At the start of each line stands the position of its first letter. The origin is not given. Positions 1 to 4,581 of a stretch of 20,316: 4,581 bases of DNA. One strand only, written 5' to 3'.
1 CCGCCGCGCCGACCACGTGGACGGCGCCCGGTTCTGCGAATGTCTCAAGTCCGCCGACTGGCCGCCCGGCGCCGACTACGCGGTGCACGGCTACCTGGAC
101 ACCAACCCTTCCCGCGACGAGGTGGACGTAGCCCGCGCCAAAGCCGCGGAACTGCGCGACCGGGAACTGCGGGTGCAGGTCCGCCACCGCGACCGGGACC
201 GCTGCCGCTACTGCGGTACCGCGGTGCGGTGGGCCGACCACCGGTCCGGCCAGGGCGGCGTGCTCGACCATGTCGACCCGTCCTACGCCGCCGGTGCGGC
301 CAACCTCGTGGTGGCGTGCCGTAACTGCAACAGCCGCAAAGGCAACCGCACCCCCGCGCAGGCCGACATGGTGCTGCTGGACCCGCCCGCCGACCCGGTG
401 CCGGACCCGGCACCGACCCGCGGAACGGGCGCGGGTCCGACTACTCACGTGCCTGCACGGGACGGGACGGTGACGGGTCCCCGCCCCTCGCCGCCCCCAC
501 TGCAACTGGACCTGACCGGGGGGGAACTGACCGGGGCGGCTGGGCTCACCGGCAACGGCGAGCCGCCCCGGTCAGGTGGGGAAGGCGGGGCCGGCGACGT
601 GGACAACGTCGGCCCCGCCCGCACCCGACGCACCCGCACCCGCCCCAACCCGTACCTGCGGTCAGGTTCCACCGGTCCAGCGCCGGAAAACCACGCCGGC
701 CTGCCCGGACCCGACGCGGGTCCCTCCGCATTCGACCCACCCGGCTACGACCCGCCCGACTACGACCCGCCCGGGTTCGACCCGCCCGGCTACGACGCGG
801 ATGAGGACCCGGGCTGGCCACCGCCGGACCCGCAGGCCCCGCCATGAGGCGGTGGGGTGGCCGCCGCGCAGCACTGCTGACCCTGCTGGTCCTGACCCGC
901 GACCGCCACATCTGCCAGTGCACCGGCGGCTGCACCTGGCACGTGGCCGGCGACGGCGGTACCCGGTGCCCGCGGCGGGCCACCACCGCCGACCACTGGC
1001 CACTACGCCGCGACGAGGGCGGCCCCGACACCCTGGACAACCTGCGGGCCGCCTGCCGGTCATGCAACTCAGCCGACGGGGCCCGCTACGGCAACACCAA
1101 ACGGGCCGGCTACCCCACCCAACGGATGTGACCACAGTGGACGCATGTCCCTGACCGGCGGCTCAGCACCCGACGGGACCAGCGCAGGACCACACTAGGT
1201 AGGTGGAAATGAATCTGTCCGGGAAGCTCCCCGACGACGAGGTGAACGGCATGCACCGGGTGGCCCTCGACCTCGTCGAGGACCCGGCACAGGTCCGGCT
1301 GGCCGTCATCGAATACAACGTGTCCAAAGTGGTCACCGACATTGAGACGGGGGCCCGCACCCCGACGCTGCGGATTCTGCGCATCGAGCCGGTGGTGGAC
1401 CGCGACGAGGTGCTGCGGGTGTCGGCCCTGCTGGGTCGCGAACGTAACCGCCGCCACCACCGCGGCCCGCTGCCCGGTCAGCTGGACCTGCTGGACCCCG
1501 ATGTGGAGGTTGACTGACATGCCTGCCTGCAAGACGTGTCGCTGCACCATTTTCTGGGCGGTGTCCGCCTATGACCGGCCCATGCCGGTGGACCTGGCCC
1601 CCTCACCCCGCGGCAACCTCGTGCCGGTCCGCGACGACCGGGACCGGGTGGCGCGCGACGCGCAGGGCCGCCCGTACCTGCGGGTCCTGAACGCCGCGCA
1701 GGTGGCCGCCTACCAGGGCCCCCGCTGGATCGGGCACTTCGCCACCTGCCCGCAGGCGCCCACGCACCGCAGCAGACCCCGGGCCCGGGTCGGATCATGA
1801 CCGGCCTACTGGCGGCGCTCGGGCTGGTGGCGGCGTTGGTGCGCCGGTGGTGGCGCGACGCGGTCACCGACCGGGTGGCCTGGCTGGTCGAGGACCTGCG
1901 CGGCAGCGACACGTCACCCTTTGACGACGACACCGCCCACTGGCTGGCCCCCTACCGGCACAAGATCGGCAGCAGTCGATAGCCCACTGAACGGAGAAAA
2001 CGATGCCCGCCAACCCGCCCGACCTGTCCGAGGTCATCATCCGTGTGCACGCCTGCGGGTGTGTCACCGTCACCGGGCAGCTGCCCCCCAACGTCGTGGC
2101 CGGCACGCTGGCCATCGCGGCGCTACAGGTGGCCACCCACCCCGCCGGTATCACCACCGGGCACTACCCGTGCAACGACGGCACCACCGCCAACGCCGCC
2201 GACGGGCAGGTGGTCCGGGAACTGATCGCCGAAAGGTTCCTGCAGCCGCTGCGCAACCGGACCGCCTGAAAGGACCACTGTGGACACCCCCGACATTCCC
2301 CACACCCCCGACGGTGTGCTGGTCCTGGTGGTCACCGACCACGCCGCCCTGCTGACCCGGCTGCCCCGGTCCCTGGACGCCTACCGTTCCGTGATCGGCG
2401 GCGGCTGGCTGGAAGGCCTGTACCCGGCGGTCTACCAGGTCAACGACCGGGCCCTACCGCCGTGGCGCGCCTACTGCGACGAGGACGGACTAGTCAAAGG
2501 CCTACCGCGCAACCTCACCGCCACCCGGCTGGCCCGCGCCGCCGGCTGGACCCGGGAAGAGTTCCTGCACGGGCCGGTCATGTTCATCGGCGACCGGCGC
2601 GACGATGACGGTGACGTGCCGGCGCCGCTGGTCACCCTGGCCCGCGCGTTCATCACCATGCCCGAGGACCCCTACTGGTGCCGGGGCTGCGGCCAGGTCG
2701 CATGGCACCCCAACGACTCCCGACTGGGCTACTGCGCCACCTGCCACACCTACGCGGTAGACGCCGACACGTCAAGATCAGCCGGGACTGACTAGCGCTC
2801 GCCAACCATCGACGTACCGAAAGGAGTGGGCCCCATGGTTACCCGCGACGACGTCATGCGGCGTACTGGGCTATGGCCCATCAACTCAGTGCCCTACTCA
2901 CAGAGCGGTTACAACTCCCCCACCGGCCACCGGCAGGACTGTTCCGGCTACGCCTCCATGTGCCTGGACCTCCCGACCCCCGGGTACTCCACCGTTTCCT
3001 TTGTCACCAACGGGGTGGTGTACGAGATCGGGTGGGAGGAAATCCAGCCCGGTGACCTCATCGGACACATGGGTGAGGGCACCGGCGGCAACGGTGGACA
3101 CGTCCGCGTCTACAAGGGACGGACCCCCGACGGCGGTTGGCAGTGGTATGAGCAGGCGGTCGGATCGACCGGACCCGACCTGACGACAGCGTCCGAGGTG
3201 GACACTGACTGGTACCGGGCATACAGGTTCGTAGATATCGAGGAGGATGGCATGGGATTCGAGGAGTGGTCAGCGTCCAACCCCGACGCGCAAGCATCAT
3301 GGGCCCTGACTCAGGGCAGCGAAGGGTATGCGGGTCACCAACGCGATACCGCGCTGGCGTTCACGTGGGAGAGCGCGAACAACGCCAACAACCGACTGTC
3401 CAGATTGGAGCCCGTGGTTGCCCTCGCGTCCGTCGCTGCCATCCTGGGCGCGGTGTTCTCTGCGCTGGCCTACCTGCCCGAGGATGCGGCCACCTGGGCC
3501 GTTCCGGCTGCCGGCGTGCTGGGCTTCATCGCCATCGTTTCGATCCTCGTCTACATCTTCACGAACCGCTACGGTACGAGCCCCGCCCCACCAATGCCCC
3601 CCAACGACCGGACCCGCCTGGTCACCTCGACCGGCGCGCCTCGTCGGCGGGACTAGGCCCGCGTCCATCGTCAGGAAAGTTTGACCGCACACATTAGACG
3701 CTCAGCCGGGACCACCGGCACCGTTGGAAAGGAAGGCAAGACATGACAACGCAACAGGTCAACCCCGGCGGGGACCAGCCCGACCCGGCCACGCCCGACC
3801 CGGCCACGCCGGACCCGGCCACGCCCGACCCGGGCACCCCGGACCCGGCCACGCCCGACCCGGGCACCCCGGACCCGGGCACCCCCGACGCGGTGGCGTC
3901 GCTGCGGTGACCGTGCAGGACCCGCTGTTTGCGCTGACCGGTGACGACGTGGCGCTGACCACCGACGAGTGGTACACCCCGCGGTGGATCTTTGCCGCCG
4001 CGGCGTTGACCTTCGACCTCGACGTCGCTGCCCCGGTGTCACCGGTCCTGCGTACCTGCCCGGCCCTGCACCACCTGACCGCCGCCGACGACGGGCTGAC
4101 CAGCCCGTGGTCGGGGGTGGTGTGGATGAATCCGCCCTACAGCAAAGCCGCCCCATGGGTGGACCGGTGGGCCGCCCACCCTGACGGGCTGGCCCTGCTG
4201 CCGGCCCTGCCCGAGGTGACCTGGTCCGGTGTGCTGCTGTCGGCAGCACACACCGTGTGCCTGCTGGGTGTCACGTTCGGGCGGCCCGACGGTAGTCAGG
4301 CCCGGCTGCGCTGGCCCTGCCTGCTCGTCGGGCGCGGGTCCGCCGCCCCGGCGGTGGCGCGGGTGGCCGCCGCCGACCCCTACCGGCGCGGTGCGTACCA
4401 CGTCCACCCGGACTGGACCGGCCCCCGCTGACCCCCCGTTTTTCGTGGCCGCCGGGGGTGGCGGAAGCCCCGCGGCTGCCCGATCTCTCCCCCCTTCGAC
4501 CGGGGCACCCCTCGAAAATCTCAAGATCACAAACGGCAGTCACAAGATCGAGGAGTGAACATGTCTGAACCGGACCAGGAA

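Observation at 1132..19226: Over-represented, same-orientation 11-mer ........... scattered around the genome (stoperator-like?)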

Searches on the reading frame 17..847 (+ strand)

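Call 13: search_protein_families(library=pfam, proteins=[window:17-847:+], max_evalue=0.01)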
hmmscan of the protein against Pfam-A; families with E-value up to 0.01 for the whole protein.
window:17-847:+ (276 aa): 2 families
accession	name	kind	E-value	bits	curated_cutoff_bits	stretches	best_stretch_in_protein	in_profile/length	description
PF01844.29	HNH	-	0.00013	22.5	21.4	1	63-111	1-47/47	HNH endonuclease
PF14279.12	HNH_5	-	0.00023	21.5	27.5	1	83-118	15-53/56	HNH endonuclease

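Call 31: search_protein_families(library=phrogs, proteins=[window:17-847:+], max_evalue=0.001)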
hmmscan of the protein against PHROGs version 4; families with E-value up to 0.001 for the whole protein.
window:17-847:+ (276 aa): 16 families
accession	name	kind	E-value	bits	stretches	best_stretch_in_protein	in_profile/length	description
phrog_15463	-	DNA, RNA and nucleotide metabolism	1.5e-31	110.9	1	33-237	105-301/435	HNH endonuclease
phrog_26098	-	unknown function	2.2e-25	90.9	1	31-127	105-202/463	-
phrog_16726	-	DNA, RNA and nucleotide metabolism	1.6e-16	61.9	1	46-128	79-160/308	HNH endonuclease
phrog_338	-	DNA, RNA and nucleotide metabolism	5e-11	43.6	1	41-120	190-267/340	HNH endonuclease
phrog_8660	-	DNA, RNA and nucleotide metabolism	2.6e-09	38.4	1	39-115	104-183/196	HNH endonuclease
phrog_2118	-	DNA, RNA and nucleotide metabolism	6.1e-08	33.5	1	47-112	163-225/301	HNH endonuclease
phrog_2214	-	DNA, RNA and nucleotide metabolism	6.8e-08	33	1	34-112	167-240/429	HNH endonuclease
phrog_1271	-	DNA, RNA and nucleotide metabolism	1.5e-07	32.1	1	48-111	257-318/361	HNH endonuclease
phrog_9545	-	DNA, RNA and nucleotide metabolism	5e-07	30.6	1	38-116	89-172/206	HNH endonuclease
phrog_14314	-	DNA, RNA and nucleotide metabolism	2.1e-06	29.2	1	50-113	6-66/252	HNH endonuclease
phrog_144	-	DNA, RNA and nucleotide metabolism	1.5e-05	25.8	1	5-112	39-136/175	HNH endonuclease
phrog_1035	-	DNA, RNA and nucleotide metabolism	1.8e-05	25.7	1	54-115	153-217/271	endonuclease VII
phrog_589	-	DNA, RNA and nucleotide metabolism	3e-05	24.9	1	47-115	78-145/179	HNH endonuclease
phrog_333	-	DNA, RNA and nucleotide metabolism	8.6e-05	23.7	1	49-115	22-85/138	HNH endonuclease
phrog_7785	-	DNA, RNA and nucleotide metabolism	0.00014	22.9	1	44-118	50-122/147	HNH endonuclease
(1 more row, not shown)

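Call 101: search_protein_families(library=ncbifam, proteins=[window:17-847:+], max_evalue=0.1)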
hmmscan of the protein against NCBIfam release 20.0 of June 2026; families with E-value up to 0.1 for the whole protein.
window:17-847:+ (276 aa): 2 families
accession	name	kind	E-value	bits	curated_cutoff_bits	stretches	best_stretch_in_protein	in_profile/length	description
NF049971.1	CRISPR_Cas9d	exception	2e-05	23.4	375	1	39-114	522-599/986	type II CRISPR RNA-guided endonuclease Cas9d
NF040563.1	guided_IscB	equivalog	6.4e-05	22.2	175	1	43-112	175-239/314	RNA-guided endonuclease IscB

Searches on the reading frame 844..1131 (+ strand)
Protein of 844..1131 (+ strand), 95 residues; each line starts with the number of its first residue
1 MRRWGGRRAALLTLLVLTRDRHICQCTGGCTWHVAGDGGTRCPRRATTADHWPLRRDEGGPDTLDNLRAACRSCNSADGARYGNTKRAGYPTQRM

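Call 10: search_protein_families(library=pfam, proteins=[window:844-1131:+], max_evalue=0.01)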
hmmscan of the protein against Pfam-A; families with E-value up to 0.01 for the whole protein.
window:844-1131:+ (95 aa): 2 families
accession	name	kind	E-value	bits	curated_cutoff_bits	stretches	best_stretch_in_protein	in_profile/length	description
PF01844.29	HNH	-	1.4e-07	32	21.4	1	29-80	3-46/47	HNH endonuclease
PF14279.12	HNH_5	-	0.0082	16.5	27.5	0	59-81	24-46/56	HNH endonuclease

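Call 101: search_protein_families(library=ncbifam, proteins=[window:844-1131:+], max_evalue=0.1)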
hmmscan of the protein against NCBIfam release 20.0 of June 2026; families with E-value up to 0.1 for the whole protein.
window:844-1131:+ (95 aa): 1 family
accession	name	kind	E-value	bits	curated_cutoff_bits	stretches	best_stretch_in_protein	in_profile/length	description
NF040563.1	guided_IscB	equivalog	0.002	17.3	175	1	47-82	205-239/314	RNA-guided endonuclease IscB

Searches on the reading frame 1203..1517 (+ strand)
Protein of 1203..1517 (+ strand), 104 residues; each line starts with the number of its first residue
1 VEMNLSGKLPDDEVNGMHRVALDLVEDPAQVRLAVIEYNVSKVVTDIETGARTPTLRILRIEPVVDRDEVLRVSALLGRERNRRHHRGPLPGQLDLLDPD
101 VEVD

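Call 10: search_protein_families(library=pfam, proteins=[window:1203-1517:+], max_evalue=0.01)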
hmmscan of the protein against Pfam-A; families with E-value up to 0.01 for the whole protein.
window:1203-1517:+ (104 aa): 0 families

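Call 31: search_protein_families(library=phrogs, proteins=[window:1203-1517:+], max_evalue=0.001)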
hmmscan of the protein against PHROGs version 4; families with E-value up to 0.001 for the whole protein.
window:1203-1517:+ (104 aa): 0 families

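Call 50: search_protein_families(library=pfam, proteins=[window:1203-1517:+], max_evalue=5)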
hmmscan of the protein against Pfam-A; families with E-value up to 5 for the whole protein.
window:1203-1517:+ (104 aa): 0 families

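Call 101: search_protein_families(library=ncbifam, proteins=[window:1209-1517:+], max_evalue=0.1)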
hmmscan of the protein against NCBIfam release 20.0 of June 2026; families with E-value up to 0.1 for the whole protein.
window:1209-1517:+ (102 aa): 1 family
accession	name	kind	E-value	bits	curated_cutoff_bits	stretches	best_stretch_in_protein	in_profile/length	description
NF052261.1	Asp_endo_RimB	equivalog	0.058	13.2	200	1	32-84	17-70/148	retropepsin-like aspartic endopeptidase RimB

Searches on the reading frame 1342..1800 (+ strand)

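Call 13: search_protein_families(library=pfam, proteins=[window:1342-1800:+], max_evalue=0.01)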
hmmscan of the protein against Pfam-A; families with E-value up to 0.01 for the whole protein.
window:1342-1800:+ (152 aa): 0 families

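Call 31: search_protein_families(library=phrogs, proteins=[window:1342-1800:+], max_evalue=0.001)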
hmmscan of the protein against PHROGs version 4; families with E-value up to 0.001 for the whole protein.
window:1342-1800:+ (152 aa): 1 family
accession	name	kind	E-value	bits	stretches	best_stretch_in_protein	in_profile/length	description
phrog_5984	-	unknown function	2.4e-16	61.2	1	59-147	6-89/90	-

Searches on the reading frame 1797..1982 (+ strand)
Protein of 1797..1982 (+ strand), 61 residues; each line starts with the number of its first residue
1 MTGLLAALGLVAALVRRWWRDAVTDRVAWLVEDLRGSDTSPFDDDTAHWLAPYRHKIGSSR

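Call 13: search_protein_families(library=pfam, proteins=[window:1797-1982:+], max_evalue=0.01)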
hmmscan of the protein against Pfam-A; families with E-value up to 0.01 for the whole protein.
window:1797-1982:+ (61 aa): 0 families

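Call 31: search_protein_families(library=phrogs, proteins=[window:1797-1982:+], max_evalue=0.001)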
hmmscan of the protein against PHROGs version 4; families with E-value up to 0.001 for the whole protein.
window:1797-1982:+ (61 aa): 0 families

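Call 50: search_protein_families(library=pfam, proteins=[window:1797-1982:+], max_evalue=5)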
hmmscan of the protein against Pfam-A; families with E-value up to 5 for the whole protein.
window:1797-1982:+ (61 aa): 1 family
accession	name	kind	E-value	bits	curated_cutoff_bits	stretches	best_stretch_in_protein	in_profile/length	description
PF18898.5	DUF5654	-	0.096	13.1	23.8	1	4-31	13-37/71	Family of unknown function (DUF5654)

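Call 101: search_protein_families(library=ncbifam, proteins=[window:1797-1982:+], max_evalue=0.1)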
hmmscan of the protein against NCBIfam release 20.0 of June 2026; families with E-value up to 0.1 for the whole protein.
window:1797-1982:+ (61 aa): 0 families

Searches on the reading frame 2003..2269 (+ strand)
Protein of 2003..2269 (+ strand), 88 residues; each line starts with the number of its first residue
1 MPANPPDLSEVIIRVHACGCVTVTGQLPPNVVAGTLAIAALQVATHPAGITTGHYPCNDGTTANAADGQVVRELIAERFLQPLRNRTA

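Call 10: search_protein_families(library=pfam, proteins=[window:2003-2269:+], max_evalue=0.01)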
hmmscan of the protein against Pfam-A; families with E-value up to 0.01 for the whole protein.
window:2003-2269:+ (88 aa): 0 families

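Call 31: search_protein_families(library=phrogs, proteins=[window:2003-2269:+], max_evalue=0.001)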
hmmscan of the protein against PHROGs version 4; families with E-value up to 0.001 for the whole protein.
window:2003-2269:+ (88 aa): 0 families

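Call 50: search_protein_families(library=pfam, proteins=[window:2003-2269:+], max_evalue=5)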
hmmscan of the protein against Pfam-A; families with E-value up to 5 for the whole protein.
window:2003-2269:+ (88 aa): 0 families

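Call 97: find_related_loci(query=window:2003-2269:+, collection=viral_contigs, flank=10000)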
Query window:2003-2269:+ (88 aa) in viral_contigs; peptide patterns used: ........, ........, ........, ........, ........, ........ (x = any residue, [..] = any of these).
95 stretches matched a pattern, but none encodes a relative of the query by tblastn (E <= 1e-3).

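Call 101: search_protein_families(library=ncbifam, proteins=[window:2003-2269:+], max_evalue=0.1)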
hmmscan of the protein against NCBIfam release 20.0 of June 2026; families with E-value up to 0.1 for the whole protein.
window:2003-2269:+ (88 aa): 0 families

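Call 102: predict_structure(protein=window:2003-2269:+)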
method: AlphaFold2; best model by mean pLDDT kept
length: 88 residues; sequences in the alignment: 1
mean_pLDDT: 45.1   pTM: 0.29
mean pLDDT of the five models: 45.1, 43.5, 43.0, 41.8, 40.4
residues with pLDDT >= 90: 0; 70-90: 0; 50-70: 25; < 50: 63
segments of 3 or more residues with pLDDT < 50: 1-8, 28-54, 56-69, 81-88
pLDDT, mean of each block of 10 residues (from residue 1): 44 51 50 38 36 43 45 55 44
secondary structure, 60 per line:
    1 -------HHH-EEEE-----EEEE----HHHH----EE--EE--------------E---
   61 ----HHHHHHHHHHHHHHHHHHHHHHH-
elements in order: E12-15 E21-24 H29-32 H65-87

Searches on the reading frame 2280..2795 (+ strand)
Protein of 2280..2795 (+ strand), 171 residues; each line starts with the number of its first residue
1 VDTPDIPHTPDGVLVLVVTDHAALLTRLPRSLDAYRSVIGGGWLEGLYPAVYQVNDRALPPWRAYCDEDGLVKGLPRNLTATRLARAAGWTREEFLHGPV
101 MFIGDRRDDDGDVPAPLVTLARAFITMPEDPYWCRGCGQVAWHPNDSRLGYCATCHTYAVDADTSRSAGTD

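Call 10: search_protein_families(library=pfam, proteins=[window:2280-2795:+], max_evalue=0.01)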
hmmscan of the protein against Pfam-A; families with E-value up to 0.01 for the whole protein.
window:2280-2795:+ (171 aa): 1 family
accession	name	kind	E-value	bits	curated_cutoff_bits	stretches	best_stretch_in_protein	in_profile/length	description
PF12957.13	DUF3846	-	2.9e-06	27.8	27.5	1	15-111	3-85/103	Domain of unknown function (DUF3846)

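Call 31: search_protein_families(library=phrogs, proteins=[window:2280-2795:+], max_evalue=0.001)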
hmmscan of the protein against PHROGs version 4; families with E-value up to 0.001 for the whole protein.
window:2280-2795:+ (171 aa): 1 family
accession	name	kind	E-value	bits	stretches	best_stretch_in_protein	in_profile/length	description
phrog_3777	-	unknown function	4.4e-07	30.6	1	14-124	8-115/127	-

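Call 101: search_protein_families(library=ncbifam, proteins=[window:2280-2795:+], max_evalue=0.1)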
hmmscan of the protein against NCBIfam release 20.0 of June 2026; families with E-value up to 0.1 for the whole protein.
window:2280-2795:+ (171 aa): 0 families

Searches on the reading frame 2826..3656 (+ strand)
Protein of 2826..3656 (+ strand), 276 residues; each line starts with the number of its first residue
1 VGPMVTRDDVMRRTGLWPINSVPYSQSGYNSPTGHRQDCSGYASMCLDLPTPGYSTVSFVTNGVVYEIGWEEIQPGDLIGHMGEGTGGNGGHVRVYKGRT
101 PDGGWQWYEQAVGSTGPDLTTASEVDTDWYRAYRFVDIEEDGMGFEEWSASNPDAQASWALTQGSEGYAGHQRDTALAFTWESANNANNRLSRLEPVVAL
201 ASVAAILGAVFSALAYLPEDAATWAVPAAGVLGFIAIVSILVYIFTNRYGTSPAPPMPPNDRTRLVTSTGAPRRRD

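Call 10: search_protein_families(library=pfam, proteins=[window:2826-3656:+], max_evalue=0.01)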
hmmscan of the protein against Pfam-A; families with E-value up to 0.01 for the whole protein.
window:2826-3656:+ (276 aa): 0 families

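Call 31: search_protein_families(library=phrogs, proteins=[window:2826-3656:+], max_evalue=0.001)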
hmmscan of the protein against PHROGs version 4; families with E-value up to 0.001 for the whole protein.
window:2826-3656:+ (276 aa): 0 families

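Call 50: search_protein_families(library=pfam, proteins=[window:2826-3656:+], max_evalue=5)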
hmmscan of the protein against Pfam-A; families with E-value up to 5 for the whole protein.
window:2826-3656:+ (276 aa): 1 family
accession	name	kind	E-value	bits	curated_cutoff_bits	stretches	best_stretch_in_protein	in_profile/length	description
PF20990.2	DUF2207_C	-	0.29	11.2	33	1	185-249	129-192/247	Predicted membrane protein (DUF2207) C-terminal domain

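Call 98: find_related_loci(query=window:2826-3656:+, collection=viral_contigs, flank=10000)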
Query window:2826-3656:+ (276 aa) in viral_contigs; peptide patterns used: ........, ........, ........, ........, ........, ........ (x = any residue, [..] = any of these).
9 stretches matched a pattern, but none encodes a relative of the query by tblastn (E <= 1e-3).

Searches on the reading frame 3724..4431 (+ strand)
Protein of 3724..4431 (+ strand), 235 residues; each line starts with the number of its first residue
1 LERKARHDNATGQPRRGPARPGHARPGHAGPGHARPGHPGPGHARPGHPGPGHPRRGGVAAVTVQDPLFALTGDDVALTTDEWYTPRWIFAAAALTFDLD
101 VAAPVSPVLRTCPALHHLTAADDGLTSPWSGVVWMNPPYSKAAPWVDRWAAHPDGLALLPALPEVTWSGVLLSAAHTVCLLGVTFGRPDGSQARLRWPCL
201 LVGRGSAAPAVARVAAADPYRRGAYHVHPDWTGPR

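Call 10: search_protein_families(library=pfam, proteins=[window:3724-4431:+], max_evalue=0.01)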
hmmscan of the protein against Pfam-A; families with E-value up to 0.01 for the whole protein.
window:3724-4431:+ (235 aa): 1 family
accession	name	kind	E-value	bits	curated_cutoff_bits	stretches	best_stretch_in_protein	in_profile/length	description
PF05869.16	Dam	-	7.1e-12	45.8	28.1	1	80-151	9-81/169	DNA N-6-adenine-methyltransferase (Dam)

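Call 31: search_protein_families(library=phrogs, proteins=[window:3724-4431:+], max_evalue=0.001)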
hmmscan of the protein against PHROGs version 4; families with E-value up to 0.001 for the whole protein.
window:3724-4431:+ (235 aa): 2 families
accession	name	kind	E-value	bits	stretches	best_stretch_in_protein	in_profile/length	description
phrog_111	-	other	4.3e-26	93.4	1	80-191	64-184/345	DNA methyltransferase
phrog_22740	-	unknown function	0.00011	23.6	1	79-146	10-79/99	-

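Call 101: search_protein_families(library=ncbifam, proteins=[window:3724-4431:+], max_evalue=0.1)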
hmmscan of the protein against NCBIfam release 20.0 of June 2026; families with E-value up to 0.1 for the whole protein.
window:3724-4431:+ (235 aa): 1 family
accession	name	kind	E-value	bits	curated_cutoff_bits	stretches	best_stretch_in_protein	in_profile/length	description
TIGR01712.1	phage_N6A_met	equivalog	2.4e-11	43.4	97.05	1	78-151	9-82/165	phage N-6-adenine-methyltransferase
